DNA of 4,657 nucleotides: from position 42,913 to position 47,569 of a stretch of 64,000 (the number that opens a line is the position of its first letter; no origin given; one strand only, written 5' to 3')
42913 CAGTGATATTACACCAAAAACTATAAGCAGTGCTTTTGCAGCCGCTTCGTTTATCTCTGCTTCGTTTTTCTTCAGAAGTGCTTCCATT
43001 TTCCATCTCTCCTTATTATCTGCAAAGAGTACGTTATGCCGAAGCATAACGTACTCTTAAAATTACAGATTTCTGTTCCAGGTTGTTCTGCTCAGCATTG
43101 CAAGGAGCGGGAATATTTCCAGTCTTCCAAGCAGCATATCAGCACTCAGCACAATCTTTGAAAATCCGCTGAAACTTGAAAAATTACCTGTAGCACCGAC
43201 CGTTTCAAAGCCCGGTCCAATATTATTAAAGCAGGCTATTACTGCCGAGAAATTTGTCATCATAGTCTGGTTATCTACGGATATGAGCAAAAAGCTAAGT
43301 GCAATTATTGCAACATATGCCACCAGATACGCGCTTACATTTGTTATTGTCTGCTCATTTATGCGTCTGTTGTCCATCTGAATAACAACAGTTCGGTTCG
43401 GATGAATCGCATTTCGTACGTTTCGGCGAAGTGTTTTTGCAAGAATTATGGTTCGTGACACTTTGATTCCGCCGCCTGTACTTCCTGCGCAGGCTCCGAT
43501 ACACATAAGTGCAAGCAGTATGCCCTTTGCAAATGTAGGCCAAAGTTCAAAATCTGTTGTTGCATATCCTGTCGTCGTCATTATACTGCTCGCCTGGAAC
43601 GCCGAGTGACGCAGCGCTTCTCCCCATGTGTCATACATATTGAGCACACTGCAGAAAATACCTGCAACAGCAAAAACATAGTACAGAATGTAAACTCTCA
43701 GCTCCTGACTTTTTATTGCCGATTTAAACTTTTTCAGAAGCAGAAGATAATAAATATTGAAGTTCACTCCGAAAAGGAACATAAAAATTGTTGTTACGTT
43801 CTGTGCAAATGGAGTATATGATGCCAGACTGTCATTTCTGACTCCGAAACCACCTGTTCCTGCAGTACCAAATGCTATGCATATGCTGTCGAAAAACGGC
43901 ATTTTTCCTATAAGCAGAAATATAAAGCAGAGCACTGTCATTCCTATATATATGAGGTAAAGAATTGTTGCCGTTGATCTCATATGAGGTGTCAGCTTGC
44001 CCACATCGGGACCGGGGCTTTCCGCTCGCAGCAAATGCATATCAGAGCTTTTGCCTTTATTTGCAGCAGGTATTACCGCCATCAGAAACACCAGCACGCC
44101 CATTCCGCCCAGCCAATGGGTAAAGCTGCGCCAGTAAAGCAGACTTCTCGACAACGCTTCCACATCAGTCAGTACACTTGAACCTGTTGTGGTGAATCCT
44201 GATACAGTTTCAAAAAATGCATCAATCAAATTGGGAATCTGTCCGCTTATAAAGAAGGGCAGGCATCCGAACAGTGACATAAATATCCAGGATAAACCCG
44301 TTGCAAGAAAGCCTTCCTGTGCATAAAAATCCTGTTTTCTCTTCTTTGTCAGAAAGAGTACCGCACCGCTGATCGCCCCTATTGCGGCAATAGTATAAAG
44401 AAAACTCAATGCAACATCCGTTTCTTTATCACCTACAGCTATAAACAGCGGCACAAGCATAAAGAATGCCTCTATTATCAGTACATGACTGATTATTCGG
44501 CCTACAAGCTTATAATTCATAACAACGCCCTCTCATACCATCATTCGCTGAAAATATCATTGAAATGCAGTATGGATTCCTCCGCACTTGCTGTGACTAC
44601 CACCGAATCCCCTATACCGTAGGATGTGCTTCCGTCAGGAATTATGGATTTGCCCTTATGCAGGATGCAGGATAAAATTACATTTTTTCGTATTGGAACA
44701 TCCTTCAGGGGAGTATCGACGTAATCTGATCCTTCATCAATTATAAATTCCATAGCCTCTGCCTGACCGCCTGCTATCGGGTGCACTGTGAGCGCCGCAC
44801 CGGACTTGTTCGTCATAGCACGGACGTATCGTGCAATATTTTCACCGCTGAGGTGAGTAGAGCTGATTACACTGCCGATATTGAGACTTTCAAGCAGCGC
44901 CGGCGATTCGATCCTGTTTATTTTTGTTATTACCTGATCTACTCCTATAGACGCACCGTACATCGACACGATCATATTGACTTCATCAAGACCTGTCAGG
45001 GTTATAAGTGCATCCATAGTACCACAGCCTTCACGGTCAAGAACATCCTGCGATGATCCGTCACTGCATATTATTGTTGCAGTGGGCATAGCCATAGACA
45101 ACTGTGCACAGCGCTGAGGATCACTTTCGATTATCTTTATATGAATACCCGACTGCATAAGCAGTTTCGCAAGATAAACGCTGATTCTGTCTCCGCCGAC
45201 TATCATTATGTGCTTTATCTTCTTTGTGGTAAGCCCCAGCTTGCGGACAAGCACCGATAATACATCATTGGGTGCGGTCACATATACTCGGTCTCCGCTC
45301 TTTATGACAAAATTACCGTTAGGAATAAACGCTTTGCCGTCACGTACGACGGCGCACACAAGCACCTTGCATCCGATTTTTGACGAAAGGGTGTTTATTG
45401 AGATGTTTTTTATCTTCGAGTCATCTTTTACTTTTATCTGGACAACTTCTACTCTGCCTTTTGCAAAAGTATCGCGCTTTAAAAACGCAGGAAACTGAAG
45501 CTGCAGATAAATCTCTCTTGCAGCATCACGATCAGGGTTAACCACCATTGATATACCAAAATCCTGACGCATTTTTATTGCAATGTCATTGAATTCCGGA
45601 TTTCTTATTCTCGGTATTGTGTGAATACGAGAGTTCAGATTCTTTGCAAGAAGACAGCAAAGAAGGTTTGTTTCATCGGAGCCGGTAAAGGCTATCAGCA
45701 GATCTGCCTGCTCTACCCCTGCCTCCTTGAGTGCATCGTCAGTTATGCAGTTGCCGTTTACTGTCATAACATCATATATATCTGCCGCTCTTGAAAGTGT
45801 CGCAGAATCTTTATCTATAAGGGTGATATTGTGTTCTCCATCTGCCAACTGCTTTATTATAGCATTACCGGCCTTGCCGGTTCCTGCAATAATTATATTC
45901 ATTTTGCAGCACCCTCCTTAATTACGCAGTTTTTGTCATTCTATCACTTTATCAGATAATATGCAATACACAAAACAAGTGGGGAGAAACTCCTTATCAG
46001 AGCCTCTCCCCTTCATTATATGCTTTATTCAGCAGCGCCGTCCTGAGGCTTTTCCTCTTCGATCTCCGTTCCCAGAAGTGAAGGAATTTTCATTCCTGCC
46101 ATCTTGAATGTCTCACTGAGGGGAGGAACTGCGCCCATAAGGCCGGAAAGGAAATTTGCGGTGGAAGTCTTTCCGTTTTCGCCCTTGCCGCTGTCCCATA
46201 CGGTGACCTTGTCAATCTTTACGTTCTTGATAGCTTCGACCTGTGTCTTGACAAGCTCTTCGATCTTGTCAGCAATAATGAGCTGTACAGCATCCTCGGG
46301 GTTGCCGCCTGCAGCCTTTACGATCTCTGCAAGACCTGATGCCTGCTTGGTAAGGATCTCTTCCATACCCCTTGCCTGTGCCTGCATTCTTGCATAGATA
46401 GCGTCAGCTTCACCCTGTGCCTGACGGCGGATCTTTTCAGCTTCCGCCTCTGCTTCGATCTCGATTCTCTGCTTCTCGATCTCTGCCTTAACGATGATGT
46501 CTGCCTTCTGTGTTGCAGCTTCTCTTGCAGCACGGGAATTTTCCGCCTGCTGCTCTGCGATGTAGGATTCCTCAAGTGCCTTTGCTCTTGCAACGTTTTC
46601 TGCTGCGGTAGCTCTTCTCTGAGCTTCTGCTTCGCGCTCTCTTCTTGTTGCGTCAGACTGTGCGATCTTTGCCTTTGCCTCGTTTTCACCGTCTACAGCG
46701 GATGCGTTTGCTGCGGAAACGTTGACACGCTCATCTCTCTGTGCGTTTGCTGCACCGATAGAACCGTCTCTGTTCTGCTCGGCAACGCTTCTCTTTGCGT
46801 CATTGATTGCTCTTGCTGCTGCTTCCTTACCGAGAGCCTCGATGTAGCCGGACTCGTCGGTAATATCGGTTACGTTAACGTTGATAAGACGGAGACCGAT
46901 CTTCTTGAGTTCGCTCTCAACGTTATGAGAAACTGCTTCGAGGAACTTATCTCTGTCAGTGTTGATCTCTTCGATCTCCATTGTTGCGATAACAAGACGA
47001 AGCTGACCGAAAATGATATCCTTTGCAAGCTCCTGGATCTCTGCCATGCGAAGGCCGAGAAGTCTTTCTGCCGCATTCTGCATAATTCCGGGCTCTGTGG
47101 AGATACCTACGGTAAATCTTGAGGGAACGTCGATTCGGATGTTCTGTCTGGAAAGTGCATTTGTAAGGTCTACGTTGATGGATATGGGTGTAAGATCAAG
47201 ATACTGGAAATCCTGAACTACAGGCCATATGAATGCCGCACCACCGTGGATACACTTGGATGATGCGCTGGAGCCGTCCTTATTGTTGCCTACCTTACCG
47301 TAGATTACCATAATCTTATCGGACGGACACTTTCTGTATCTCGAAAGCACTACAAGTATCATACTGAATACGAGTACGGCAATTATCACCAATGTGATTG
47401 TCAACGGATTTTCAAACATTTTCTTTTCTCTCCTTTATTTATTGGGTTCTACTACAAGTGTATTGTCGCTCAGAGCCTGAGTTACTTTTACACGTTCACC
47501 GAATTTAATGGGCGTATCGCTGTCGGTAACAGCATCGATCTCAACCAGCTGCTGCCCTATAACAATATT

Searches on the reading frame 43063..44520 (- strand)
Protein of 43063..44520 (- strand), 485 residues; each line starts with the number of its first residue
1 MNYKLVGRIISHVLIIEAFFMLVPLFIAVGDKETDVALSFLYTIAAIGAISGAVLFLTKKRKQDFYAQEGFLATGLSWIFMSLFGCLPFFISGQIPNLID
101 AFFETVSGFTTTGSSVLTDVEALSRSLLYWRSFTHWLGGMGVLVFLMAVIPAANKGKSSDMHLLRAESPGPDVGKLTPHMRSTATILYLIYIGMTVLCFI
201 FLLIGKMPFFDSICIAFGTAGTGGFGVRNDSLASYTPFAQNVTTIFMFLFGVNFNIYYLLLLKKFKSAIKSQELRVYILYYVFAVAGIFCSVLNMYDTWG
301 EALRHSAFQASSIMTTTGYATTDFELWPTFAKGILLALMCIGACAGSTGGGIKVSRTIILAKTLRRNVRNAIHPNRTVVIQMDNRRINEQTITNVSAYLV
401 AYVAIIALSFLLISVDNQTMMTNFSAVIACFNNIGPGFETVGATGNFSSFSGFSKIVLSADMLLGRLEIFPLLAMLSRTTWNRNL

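Call 15: search_protein_families(library=pfam, proteins=[window:43063-44520:-], max_evalue=0.001)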
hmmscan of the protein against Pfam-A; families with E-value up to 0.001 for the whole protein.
window:43063-44520:- (485 aa): 1 family
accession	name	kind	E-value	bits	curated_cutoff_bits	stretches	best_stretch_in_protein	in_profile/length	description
PF02386.22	TrkH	-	5.1e-61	207.1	27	1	42-474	7-488/502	Cation transport protein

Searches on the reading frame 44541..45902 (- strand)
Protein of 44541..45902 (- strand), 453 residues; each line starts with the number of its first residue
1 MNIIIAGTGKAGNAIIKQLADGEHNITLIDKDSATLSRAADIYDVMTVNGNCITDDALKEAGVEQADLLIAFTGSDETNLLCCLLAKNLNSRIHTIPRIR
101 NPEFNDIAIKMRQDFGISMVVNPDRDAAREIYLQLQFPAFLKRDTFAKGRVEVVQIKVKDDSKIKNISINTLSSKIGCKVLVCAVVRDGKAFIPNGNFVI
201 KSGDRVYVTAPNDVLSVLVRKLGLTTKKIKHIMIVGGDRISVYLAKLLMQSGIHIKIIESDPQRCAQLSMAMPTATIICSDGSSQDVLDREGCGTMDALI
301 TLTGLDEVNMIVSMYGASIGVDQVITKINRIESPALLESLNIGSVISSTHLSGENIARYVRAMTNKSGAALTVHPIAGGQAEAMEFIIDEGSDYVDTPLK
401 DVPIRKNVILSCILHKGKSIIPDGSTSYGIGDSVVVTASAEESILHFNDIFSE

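Call 15: search_protein_families(library=pfam, proteins=[window:44541-45902:-], max_evalue=0.001)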
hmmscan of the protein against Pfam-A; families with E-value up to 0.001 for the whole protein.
window:44541-45902:- (453 aa): 7 families
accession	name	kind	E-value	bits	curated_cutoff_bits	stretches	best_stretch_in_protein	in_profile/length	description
PF02254.24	TrkA_N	-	2.4e-46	157.3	23.8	2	3-123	1-116/116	TrkA-N domain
PF02080.26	TrkA_C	-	4.8e-18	65.3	27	2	153-222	1-70/71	TrkA-C domain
PF13241.12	NAD_binding_7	-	1e-06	29.7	22.1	0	2-88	9-84/104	Putative NAD(P)-binding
PF07992.20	Pyr_redox_2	-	7.2e-05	22.8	26.1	0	2-54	2-42/291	Pyridine nucleotide-disulphide oxidoreductase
PF13478.12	XdhC_C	-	0.00017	22.5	29.7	0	233-286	2-57/125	XdhC Rossmann domain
PF03807.23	F420_oxidored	-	0.00034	21.6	21.6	0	4-46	4-47/94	NADP oxidoreductase coenzyme F420-dependent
PF03435.24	Sacchrp_dh_NADP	-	0.00069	20.4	25.1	0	3-70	1-73/129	Saccharopine dehydrogenase NADP binding domain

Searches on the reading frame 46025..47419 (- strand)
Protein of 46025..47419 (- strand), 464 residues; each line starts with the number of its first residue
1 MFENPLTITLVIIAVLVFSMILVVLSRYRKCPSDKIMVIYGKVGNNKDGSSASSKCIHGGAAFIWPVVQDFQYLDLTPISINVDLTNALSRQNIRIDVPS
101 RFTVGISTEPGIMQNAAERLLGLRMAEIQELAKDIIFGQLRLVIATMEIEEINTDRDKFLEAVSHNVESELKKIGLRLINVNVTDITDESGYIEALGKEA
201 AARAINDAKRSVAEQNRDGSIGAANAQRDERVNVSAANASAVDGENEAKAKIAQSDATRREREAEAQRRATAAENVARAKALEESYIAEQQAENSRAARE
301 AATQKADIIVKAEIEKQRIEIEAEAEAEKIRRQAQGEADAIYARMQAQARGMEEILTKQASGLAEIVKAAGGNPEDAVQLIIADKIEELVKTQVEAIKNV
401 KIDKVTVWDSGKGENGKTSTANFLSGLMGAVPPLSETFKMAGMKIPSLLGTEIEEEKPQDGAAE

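Call 15: search_protein_families(library=pfam, proteins=[window:46025-47419:-], max_evalue=0.001)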
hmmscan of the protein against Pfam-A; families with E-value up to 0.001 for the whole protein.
window:46025-47419:- (464 aa): 1 family
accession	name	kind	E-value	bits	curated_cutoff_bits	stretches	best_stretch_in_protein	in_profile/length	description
PF01145.31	Band_7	-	7.4e-27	95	23.6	1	48-216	19-175/176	SPFH domain / Band 7 family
